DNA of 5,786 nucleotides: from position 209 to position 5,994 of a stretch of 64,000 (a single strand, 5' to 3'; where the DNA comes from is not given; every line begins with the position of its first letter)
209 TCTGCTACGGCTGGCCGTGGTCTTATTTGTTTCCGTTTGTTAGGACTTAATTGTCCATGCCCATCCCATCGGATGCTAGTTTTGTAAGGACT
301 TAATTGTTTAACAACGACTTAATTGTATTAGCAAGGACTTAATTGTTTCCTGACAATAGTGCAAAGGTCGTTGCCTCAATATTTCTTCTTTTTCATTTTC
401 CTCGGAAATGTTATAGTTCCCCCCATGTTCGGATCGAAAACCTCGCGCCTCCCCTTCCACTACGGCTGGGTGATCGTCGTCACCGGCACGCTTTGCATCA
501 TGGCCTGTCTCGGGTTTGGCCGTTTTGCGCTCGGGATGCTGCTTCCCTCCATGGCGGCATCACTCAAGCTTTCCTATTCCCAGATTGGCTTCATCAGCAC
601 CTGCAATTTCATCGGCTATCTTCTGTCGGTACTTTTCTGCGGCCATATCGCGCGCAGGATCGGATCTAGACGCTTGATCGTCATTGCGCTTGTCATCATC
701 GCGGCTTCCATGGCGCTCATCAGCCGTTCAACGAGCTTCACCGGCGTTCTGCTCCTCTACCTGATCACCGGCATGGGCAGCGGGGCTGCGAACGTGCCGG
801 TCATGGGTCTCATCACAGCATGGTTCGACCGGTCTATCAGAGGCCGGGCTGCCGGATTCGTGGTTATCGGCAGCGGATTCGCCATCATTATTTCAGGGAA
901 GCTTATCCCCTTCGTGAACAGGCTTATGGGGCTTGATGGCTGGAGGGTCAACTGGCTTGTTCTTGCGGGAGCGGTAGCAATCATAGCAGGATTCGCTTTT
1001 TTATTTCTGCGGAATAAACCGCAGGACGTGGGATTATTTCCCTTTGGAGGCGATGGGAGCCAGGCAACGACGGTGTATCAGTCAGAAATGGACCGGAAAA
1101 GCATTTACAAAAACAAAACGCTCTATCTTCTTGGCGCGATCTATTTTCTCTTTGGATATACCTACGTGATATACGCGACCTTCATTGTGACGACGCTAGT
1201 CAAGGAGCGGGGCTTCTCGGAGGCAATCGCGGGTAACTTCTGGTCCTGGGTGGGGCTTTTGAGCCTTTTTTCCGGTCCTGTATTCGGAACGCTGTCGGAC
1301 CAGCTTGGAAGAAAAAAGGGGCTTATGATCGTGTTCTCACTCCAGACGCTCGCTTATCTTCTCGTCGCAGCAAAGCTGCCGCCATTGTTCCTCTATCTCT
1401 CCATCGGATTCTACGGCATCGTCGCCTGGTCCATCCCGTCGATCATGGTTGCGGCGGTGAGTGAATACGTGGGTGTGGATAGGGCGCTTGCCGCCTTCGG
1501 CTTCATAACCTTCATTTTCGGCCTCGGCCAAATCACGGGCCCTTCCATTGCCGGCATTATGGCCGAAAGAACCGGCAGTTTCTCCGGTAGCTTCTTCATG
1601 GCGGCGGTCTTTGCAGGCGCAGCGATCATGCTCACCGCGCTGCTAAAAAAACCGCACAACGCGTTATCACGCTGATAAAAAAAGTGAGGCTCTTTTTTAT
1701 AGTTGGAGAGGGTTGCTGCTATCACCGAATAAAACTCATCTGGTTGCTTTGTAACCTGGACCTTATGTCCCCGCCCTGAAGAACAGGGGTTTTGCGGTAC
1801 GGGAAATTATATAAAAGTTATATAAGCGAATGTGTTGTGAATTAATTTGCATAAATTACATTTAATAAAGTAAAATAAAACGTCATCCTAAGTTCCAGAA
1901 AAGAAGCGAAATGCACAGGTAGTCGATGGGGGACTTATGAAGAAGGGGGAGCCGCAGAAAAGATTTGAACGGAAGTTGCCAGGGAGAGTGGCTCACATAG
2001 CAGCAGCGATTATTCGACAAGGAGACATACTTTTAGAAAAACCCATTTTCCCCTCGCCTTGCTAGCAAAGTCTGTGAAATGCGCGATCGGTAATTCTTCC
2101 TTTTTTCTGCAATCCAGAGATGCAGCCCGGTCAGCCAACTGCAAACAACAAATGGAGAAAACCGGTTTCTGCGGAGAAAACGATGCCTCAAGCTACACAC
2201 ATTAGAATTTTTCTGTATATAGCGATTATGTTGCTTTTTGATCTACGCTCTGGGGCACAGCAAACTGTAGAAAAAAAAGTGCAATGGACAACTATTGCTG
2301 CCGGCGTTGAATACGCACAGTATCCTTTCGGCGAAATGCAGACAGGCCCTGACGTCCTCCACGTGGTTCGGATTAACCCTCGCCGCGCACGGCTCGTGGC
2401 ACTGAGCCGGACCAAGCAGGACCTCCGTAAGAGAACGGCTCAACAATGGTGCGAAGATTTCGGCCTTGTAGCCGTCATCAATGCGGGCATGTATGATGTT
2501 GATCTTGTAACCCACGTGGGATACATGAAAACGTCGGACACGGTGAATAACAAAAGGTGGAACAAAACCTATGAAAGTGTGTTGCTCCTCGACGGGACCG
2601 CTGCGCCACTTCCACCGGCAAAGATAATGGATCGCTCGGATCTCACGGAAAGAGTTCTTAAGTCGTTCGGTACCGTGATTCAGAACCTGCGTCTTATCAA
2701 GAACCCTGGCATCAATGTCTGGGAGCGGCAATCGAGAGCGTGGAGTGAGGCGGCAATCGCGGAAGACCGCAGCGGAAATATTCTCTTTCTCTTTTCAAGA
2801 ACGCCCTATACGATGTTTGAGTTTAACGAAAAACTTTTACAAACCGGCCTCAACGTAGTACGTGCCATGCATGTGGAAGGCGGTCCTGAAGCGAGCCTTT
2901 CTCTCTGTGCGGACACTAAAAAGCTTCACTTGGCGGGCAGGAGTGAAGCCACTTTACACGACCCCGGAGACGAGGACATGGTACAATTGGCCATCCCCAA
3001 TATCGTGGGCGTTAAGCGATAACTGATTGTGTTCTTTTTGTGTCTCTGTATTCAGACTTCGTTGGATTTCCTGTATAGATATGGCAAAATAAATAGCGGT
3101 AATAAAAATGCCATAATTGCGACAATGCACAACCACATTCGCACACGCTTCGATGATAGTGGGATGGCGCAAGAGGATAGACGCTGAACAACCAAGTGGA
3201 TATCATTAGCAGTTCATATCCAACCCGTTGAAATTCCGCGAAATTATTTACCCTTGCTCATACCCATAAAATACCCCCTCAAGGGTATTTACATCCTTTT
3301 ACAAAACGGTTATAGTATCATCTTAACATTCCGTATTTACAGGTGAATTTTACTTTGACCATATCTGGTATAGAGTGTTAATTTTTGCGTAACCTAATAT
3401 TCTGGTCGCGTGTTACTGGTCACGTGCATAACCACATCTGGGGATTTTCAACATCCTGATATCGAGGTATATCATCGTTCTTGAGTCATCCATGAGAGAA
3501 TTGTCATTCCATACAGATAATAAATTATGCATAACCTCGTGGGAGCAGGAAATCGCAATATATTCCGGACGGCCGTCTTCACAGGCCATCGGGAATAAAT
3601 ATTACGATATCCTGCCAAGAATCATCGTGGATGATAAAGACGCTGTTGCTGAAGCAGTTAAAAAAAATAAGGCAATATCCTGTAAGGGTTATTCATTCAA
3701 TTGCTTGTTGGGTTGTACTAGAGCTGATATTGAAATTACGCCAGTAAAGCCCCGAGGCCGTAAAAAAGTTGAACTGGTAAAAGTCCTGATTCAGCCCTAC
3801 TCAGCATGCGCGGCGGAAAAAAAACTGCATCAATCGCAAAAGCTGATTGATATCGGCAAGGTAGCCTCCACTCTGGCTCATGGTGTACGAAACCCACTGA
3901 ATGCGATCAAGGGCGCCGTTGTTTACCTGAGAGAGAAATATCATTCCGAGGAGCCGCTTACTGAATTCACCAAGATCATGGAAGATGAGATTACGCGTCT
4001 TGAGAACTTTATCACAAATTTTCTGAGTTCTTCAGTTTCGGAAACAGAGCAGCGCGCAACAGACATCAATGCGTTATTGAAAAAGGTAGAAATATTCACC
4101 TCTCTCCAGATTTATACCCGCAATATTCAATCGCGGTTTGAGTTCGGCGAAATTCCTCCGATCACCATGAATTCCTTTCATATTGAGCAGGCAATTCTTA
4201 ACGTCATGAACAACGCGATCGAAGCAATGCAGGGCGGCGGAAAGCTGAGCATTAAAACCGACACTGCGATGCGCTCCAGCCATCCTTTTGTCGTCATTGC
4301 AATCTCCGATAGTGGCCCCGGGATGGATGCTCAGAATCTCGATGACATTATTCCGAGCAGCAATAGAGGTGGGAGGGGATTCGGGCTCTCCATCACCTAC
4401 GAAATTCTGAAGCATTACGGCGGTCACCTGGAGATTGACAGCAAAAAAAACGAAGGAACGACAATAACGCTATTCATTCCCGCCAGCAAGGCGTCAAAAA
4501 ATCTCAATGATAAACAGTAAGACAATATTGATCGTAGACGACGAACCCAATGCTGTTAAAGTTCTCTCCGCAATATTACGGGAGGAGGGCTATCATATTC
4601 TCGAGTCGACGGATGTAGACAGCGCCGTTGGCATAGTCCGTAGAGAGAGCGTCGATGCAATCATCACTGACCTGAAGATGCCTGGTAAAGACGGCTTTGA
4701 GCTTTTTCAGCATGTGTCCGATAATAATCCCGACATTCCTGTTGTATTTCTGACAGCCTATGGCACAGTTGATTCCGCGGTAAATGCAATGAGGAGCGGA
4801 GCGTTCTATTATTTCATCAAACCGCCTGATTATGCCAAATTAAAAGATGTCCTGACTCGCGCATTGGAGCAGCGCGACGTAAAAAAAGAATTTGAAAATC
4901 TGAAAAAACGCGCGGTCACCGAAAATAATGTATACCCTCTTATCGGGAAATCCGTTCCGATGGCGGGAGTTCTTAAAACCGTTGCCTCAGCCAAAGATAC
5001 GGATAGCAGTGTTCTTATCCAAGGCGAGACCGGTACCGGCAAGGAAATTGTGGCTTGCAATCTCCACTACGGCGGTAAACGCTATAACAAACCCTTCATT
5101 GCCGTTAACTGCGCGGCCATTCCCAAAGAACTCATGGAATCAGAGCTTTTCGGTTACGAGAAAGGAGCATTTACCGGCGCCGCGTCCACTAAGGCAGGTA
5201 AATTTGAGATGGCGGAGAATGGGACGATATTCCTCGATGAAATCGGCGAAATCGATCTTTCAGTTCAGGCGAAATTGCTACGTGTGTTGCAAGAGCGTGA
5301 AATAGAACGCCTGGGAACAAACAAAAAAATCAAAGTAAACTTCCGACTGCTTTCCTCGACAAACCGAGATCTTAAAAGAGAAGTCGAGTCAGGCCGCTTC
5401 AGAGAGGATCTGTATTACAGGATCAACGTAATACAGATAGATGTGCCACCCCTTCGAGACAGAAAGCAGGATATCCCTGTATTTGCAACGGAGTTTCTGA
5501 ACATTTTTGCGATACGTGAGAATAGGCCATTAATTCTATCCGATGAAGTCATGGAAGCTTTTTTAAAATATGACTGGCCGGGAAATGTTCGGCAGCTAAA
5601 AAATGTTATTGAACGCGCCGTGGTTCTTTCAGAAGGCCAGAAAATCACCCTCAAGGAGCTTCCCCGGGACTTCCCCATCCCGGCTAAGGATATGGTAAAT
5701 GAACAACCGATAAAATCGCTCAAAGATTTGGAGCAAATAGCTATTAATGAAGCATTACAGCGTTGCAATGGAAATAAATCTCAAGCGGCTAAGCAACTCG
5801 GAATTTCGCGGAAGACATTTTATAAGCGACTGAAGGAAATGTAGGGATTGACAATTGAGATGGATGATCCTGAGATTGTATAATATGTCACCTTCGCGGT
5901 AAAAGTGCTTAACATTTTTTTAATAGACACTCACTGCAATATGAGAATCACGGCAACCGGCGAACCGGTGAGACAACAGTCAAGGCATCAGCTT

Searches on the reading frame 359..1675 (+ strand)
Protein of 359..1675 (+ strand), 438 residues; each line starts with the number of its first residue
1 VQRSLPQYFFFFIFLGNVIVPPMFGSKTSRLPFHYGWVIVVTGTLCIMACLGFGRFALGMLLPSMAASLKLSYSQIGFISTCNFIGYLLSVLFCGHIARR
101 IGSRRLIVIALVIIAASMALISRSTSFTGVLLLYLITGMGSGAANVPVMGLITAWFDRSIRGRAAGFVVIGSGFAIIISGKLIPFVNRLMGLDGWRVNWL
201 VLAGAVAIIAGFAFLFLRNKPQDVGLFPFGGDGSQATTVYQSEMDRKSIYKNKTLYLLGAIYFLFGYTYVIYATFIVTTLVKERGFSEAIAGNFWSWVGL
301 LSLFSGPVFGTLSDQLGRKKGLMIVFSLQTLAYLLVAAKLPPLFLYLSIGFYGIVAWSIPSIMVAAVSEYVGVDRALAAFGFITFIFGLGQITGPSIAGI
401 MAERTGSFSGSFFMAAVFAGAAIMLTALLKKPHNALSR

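Call 54: search_protein_families(library=pfam, proteins=[window:359-1675:+], max_evalue=0.0001)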
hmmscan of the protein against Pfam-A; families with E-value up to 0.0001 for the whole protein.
window:359-1675:+ (438 aa): 4 families
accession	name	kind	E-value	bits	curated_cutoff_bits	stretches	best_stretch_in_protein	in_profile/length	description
PF07690.21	MFS_1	-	3.8e-42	144.9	33.4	2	45-290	2-239/347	Major Facilitator Superfamily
PF06779.20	MFS_4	-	1.6e-39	136.8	26.3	1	48-427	2-360/364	Uncharacterised MFS-type transporter YbfB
PF12832.13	MFS_1_like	-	2e-09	37.4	25.2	1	68-405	28-365/373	MFS_1 like family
PF01306.25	LacY_symp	-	2.4e-05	23.8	24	0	249-430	3-188/413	LacY proton/sugar symporter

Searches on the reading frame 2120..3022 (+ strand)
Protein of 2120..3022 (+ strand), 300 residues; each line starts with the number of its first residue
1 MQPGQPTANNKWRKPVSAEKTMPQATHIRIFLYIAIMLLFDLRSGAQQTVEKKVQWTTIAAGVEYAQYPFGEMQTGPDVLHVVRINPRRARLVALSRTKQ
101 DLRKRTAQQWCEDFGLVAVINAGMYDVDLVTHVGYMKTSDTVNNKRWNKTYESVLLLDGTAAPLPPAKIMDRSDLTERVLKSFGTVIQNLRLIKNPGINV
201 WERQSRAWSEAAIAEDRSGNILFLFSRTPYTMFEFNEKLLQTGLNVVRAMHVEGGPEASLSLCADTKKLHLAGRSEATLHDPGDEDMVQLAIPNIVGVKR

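Call 54: search_protein_families(library=pfam, proteins=[window:2120-3022:+], max_evalue=0.0001)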
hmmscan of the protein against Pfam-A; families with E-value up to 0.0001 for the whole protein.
window:2120-3022:+ (300 aa): 1 family
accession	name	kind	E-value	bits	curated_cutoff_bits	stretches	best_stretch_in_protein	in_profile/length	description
PF09992.14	NAGPA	-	8.3e-11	42.8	25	1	115-298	2-168/169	Phosphodiester glycosidase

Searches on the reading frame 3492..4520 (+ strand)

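Call 54: search_protein_families(library=pfam, proteins=[window:3492-4520:+], max_evalue=0.0001)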
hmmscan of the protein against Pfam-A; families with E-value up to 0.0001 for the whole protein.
window:3492-4520:+ (342 aa): 3 families
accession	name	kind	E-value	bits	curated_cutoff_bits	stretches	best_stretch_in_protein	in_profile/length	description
PF02518.31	HATPase_c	-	4e-19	69.5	26.4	1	229-331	4-109/111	Histidine kinase-, DNA gyrase B-, and HSP90-like ATPase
PF00512.31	HisKA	-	1.3e-08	35.2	26.9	1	122-181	3-61/66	His Kinase A (phospho-acceptor) domain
PF14501.12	HATPase_c_5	-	8.6e-08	32.5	22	1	227-321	2-94/102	GHKL domain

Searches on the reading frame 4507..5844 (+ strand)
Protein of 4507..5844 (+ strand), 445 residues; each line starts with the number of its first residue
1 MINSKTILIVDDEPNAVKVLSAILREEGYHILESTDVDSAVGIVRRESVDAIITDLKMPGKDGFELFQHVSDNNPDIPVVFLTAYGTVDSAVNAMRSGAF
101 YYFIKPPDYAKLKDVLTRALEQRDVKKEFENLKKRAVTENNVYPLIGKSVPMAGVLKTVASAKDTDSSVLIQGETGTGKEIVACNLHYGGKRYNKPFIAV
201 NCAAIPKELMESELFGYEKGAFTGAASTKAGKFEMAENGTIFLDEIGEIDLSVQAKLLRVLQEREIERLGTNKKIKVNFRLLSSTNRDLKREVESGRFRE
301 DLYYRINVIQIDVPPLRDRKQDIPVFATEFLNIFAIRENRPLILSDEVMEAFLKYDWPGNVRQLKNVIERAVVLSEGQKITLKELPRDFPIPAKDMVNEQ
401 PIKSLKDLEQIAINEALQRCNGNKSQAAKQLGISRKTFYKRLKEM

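Call 54: search_protein_families(library=pfam, proteins=[window:4507-5844:+], max_evalue=0.0001)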
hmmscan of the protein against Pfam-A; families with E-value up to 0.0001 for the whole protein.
window:4507-5844:+ (445 aa): 8 families
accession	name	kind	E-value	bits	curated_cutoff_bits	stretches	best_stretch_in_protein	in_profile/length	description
PF00158.32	Sigma54_activat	-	2.5e-70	236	20.2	1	145-311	1-167/168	Sigma-54 interaction domain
PF00072.30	Response_reg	-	2.8e-26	92.3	30.2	1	7-115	1-109/111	Response regulator receiver domain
PF25601.1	AAA_lid_14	-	7.6e-24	83.8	27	1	317-389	1-74/87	AAA+ ATPase lid domain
PF14532.12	Sigma54_activ_2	-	3.5e-20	73.1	25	1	146-316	1-138/138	Sigma-54 interaction domain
PF02954.25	HTH_8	-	1.1e-15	57.5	22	1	405-444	2-41/42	Bacterial regulatory protein, Fis family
PF07728.20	AAA_5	-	8.9e-08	32.7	22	1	169-288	2-124/139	AAA domain (dynein-related subfamily)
PF13556.12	HTH_30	-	2.4e-05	24.5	27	1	417-443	8-34/59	PucR C-terminal helix-turn-helix domain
PF07724.20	AAA_2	-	8.4e-05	23.1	27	0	167-280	4-115/166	AAA domain (Cdc48 subfamily)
